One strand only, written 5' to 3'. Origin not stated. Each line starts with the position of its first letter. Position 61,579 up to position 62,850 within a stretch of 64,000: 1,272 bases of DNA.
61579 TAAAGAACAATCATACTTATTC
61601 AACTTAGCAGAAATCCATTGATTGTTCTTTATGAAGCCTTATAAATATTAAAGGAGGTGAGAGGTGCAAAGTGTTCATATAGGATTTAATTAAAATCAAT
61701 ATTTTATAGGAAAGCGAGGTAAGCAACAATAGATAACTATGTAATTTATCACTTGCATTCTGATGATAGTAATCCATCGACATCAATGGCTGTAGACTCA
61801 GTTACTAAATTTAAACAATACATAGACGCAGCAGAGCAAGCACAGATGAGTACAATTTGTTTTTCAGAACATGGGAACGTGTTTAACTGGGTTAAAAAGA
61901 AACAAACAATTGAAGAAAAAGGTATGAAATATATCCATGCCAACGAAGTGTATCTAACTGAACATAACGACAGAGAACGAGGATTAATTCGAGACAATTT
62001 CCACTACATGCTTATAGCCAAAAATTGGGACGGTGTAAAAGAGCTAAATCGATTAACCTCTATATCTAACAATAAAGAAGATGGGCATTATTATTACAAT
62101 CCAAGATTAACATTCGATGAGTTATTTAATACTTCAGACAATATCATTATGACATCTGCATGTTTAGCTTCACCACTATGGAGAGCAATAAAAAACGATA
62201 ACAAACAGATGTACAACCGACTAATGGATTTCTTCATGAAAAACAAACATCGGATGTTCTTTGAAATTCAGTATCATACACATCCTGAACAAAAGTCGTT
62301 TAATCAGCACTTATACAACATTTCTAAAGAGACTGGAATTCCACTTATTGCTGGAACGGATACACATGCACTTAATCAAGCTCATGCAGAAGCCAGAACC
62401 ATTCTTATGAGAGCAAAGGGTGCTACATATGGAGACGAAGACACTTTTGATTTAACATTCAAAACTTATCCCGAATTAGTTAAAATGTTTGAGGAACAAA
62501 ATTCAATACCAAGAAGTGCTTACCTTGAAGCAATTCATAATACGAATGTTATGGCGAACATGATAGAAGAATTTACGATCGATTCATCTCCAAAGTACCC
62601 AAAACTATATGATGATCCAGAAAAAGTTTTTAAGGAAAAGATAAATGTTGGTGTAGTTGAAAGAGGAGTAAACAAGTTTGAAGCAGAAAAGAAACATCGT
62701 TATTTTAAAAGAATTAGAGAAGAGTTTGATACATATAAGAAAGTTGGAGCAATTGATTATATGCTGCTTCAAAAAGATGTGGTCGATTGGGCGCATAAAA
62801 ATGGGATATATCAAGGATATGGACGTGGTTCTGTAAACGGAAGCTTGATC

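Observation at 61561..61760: DnaE-like polymerase gene has no canonical start; preceded by a perfect 15-bp palindrome and an SD-driven 9-codon uORF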

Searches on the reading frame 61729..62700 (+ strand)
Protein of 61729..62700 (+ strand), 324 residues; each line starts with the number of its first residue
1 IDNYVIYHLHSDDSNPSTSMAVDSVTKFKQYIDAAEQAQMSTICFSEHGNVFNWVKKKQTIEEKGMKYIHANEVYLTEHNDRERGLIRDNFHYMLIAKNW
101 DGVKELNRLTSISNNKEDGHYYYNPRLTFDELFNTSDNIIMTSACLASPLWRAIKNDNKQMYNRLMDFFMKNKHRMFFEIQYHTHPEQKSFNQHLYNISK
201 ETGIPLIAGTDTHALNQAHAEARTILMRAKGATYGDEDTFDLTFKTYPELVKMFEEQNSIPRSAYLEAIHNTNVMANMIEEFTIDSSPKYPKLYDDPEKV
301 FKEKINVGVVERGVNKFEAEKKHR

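Call 44: find_homologous_proteins(query=window:61729-62700:+, max_evalue=1e-60)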
Query window:61729-62700:+ (324 aa): 725 proteins with E <= 1e-60 among 1149 candidates; the best 120 are listed.
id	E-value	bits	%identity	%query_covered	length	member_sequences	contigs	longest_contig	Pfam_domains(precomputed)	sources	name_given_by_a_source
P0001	1.2e-161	556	73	99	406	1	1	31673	PF02811.27,PF07733.19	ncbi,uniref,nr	ncbi:PHP domain-containing protein [Chengkuizengella marina]|uniref:PHP domain-containing protein n=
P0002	1.2e-147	510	68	98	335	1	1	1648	PF02811.27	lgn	-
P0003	2.4e-141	489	65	100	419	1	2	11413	PF02811.27,PF07733.19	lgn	-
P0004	2.1e-136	473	69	90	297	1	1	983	PF02811.27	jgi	-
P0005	6.9e-136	471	64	99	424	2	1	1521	PF02811.27,PF07733.19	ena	-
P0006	5.5e-135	468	63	99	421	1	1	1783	PF02811.27,PF07733.19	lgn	-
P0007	4.0e-133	462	62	99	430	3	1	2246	PF02811.27,PF07733.19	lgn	-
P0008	4.7e-132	459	63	100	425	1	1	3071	PF02811.27,PF07733.19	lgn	-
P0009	7.2e-132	458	62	100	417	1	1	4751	PF02811.27,PF07733.19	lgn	-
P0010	6.0e-131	455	60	99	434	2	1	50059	PF02811.27,PF07733.19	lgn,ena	-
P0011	4.0e-129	449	61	99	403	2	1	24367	PF02811.27,PF07733.19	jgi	jgi:DNA polymerase-3 subunit alpha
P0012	7.8e-128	445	60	100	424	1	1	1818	PF02811.27,PF07733.19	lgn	-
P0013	1.5e-127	444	59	100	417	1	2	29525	PF02811.27,PF07733.19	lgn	-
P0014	1.9e-124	434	58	100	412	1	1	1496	PF02811.27,PF07733.19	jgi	jgi:DNA polymerase III subunit alpha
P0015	5.3e-124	432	58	100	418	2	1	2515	PF02811.27,PF07733.19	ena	-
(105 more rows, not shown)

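Call 95: search_solved_structures(query=window:61729-62700:+, max_evalue=0.001, show_alignments=2)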
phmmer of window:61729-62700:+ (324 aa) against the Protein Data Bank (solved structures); distinct sequences matched with E-value up to 0.001: 5.
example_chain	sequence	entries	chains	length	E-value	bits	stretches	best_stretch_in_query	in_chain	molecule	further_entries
2hpi_A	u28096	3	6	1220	5e-17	65.9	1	41-257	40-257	DNA polymerase III alpha subunit | DNA polymerase III subunit alpha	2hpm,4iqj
3e0d_A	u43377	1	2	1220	3.2e-16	63.2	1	42-257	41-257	DNA polymerase III subunit alpha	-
9qpc_A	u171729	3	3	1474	3.6e-08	36.7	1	50-285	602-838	DNA polymerase III PolC-type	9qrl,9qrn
3f2b_A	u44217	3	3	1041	3.9e-08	36.6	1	21-282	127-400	DNA-directed DNA polymerase III alpha chain | GEOBACILLUS KAUSTOPHILUS DNA POLC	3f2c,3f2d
4jom_A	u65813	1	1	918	4.8e-05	26.5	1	5-228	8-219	DNA polymerase III subunit alpha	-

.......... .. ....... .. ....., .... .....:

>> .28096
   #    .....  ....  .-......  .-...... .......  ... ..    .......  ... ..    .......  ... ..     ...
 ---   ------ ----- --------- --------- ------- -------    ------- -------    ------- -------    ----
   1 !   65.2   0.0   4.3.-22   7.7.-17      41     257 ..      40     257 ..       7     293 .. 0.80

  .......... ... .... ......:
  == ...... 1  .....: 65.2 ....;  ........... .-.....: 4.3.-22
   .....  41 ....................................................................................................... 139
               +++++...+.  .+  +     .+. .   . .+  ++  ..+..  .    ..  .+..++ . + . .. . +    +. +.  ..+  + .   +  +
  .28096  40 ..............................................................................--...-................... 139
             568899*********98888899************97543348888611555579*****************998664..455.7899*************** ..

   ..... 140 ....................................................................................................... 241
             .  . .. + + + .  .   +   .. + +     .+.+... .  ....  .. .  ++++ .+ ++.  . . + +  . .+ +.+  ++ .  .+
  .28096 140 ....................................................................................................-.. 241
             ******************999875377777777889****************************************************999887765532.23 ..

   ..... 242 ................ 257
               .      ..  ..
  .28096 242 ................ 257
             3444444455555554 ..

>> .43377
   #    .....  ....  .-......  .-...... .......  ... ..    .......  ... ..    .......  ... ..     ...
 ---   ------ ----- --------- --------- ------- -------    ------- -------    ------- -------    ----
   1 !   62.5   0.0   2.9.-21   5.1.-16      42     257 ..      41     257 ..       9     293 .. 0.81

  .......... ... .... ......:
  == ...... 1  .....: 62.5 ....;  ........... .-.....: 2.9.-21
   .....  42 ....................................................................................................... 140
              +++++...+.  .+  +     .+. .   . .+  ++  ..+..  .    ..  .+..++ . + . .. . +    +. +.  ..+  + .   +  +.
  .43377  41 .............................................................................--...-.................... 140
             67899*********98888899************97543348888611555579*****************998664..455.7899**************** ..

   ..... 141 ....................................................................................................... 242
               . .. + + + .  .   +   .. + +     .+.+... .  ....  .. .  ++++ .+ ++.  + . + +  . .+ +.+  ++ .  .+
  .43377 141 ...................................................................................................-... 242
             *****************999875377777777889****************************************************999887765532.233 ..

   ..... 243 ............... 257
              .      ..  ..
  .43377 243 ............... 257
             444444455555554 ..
